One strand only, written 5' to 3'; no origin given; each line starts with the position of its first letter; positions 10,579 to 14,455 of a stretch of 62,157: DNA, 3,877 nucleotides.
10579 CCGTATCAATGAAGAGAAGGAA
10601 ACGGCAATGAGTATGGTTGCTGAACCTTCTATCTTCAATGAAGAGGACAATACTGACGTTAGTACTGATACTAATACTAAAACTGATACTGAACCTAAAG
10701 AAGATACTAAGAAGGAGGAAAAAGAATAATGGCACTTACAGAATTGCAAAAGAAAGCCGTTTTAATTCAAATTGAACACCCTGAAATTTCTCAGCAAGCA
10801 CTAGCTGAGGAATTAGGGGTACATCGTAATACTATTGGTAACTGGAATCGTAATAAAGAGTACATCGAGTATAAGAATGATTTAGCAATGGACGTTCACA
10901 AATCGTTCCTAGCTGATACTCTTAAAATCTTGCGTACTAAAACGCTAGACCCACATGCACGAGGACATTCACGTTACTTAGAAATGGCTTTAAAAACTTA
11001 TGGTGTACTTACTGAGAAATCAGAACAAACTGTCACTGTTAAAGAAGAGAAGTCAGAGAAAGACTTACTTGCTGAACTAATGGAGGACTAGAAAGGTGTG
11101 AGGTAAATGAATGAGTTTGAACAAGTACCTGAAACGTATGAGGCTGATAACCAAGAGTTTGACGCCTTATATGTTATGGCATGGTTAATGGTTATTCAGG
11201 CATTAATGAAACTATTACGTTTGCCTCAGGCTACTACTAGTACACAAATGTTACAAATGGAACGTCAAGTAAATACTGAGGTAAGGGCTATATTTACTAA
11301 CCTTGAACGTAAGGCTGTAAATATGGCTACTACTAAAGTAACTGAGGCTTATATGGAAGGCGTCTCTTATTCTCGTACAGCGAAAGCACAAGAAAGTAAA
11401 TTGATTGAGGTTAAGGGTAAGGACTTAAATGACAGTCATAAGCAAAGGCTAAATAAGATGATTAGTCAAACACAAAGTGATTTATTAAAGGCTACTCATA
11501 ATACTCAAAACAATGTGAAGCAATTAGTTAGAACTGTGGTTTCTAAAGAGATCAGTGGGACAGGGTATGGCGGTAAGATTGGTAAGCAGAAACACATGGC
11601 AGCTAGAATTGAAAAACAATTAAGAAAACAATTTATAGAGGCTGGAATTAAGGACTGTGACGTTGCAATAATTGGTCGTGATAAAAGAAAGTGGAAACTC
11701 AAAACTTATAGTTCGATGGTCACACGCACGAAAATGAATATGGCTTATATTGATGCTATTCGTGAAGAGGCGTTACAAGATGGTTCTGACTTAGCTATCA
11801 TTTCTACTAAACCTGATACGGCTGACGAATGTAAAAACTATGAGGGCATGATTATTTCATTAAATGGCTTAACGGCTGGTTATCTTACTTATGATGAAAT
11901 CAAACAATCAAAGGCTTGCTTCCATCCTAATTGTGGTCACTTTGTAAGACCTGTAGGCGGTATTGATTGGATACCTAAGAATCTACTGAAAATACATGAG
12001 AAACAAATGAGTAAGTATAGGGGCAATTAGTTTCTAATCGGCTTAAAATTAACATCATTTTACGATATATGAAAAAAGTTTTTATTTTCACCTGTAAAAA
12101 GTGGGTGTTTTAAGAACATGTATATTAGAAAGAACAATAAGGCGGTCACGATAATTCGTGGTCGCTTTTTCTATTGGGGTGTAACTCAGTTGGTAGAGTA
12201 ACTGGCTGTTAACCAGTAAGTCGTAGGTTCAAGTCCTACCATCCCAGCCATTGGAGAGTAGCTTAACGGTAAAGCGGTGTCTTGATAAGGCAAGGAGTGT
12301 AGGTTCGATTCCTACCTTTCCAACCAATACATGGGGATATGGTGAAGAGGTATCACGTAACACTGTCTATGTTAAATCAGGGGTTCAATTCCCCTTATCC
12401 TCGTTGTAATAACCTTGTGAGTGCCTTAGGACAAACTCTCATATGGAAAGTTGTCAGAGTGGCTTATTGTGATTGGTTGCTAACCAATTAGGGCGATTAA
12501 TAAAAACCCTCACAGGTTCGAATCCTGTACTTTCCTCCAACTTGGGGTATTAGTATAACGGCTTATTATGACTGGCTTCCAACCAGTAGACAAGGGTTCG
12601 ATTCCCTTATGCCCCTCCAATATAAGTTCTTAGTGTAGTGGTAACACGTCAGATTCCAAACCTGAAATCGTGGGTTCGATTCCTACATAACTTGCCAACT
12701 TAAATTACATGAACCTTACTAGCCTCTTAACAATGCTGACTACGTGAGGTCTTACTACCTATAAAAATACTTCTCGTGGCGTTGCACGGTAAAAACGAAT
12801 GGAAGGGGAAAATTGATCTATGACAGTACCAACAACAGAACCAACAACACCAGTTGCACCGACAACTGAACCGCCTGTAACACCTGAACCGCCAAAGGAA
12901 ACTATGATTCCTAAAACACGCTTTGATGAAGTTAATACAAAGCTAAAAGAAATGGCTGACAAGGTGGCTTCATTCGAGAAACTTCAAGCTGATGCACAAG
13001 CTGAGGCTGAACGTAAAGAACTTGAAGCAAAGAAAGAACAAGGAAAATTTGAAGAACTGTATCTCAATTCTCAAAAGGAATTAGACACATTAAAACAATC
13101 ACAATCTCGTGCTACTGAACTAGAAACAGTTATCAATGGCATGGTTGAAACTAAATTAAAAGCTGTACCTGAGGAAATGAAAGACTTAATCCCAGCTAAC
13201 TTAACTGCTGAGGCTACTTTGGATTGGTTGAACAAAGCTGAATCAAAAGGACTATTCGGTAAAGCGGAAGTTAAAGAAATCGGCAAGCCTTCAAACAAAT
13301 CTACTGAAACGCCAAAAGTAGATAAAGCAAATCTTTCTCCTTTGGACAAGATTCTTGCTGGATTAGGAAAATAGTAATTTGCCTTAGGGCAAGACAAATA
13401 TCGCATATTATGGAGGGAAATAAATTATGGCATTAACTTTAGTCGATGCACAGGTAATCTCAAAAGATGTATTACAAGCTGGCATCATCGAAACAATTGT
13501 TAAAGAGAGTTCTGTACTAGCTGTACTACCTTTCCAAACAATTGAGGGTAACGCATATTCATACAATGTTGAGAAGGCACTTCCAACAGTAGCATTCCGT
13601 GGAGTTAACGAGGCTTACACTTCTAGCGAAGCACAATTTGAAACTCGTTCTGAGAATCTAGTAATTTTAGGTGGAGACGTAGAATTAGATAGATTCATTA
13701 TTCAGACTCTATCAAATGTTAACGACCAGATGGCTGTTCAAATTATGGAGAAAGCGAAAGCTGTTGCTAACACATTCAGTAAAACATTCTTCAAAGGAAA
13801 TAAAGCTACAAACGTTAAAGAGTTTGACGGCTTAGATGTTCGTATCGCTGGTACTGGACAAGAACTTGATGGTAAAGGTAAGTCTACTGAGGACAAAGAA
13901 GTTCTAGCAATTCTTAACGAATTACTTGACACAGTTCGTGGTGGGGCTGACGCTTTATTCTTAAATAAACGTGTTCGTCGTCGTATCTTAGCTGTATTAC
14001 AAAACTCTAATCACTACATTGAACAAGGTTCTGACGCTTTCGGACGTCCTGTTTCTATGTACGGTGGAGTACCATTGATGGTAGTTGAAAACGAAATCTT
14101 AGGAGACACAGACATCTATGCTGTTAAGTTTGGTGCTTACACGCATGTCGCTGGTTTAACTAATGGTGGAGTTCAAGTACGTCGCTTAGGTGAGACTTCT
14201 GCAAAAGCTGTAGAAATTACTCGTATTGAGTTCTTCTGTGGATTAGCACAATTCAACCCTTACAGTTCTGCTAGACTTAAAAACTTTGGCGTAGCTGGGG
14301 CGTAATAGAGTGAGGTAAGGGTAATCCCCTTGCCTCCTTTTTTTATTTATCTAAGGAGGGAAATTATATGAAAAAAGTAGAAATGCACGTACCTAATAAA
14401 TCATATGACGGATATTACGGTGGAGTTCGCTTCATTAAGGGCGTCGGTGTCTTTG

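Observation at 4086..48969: Eleven copies of a phage-specific bipartite promoter with invariant geometry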

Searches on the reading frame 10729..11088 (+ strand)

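Call 59: search_protein_families(library=pfam, proteins=[window:10729-11088:+], max_evalue=0.01)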
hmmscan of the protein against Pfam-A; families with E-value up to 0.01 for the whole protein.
window:10729-11088:+ (120 aa): 7 families
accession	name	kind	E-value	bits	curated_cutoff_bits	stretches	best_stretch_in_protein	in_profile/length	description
PF13022.12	HTH_Tnp_1_2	-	2.6e-13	50.6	27.9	1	3-111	8-116/122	Helix-turn-helix of insertion element transposase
PF08279.18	HTH_11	-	0.00073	19.8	25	1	12-36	6-32/55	HTH domain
PF01381.28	HTH_3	-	0.001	19.5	23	1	20-39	10-29/55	Helix-turn-helix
PF15943.11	YdaS_toxin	-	0.0044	17.2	30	1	21-43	10-32/65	Bacterial toxin YdaS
PF07022.19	Phage_CI_repr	-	0.006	17.3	22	0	21-41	14-34/65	Bacteriophage CI repressor helix-turn-helix domain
PF13384.12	HTH_23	-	0.0066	16.7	24.6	0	4-39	3-37/50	Homeodomain-like domain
PF04218.19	CENP-B_N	-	0.0075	16.3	21.2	0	3-44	7-47/53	CENP-B N-terminal DNA-binding domain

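Call 73: search_protein_families(library=ncbifam, proteins=[window:10729-11088:+], max_evalue=0.1)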
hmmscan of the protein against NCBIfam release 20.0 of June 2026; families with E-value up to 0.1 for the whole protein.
window:10729-11088:+ (120 aa): 7 families
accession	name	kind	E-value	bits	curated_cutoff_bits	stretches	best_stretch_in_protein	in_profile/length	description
TIGR02607.1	antidote_HigA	equivalog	0.008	16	47.7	1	17-39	18-40/81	HigA family addiction module antitoxin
NF033516.0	transpos_IS3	equivalog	0.011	14.9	160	1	7-44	2-39/369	IS3 family transposase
NF047595.1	IS66_ISRel24_TnpA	equivalog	0.012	16.2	74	1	7-62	9-61/113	IS66-like element accessory protein TnpA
NF033545.0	transpos_IS630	equivalog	0.013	14.9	100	1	10-41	3-34/299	IS630 family transposase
NF041951.1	phage_RstR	subfamily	0.019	15.2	80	1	18-44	14-40/108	RstR family transcriptional repressor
NF049902.1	FTL_1293_fam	exception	0.021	15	170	1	8-46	12-52/150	FTL_1293 family small RNA FtrC-regulated protein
NF033546.1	transpos_IS21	equivalog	0.063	12.8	160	1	19-70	8-67/294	IS21 family transposase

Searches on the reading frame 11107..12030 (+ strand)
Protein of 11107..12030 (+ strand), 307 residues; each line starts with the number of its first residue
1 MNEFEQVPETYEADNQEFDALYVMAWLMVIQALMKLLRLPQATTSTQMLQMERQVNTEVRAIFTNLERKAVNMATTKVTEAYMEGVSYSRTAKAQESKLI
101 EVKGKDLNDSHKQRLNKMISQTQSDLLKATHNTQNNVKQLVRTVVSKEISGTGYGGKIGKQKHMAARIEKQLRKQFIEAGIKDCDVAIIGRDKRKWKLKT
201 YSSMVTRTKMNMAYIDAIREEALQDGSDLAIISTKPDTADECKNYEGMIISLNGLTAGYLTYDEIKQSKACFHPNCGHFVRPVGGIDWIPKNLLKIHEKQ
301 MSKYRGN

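Call 13: search_protein_families(library=phrogs, proteins=[window:11107-12030:+], max_evalue=0.001)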
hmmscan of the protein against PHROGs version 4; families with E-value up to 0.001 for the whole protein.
window:11107-12030:+ (307 aa): 3 families
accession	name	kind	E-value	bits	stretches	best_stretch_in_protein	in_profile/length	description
phrog_4611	-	head and packaging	2.5e-32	113.1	1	49-283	42-271/710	minor head protein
phrog_581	-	head and packaging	2.6e-15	57.4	1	46-283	59-296/564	minor head protein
phrog_12049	-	head and packaging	6.4e-09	36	1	50-255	49-243/745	head morphogenesis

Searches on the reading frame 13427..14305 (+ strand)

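Call 13: search_protein_families(library=phrogs, proteins=[window:13427-14305:+], max_evalue=0.001)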
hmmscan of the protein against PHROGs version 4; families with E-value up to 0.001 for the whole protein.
window:13427-14305:+ (292 aa): 4 families
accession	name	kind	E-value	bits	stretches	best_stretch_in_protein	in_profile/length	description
phrog_212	-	head and packaging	1e-71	242.8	1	1-289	4-295/301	major head protein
phrog_31318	-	unknown function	2.1e-11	44.8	1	160-287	3-144/147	-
phrog_10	-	head and packaging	0.00012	22.2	0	17-75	374-434/752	major head protein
phrog_752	-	head and packaging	0.00075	19.5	0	92-157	127-197/475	major head protein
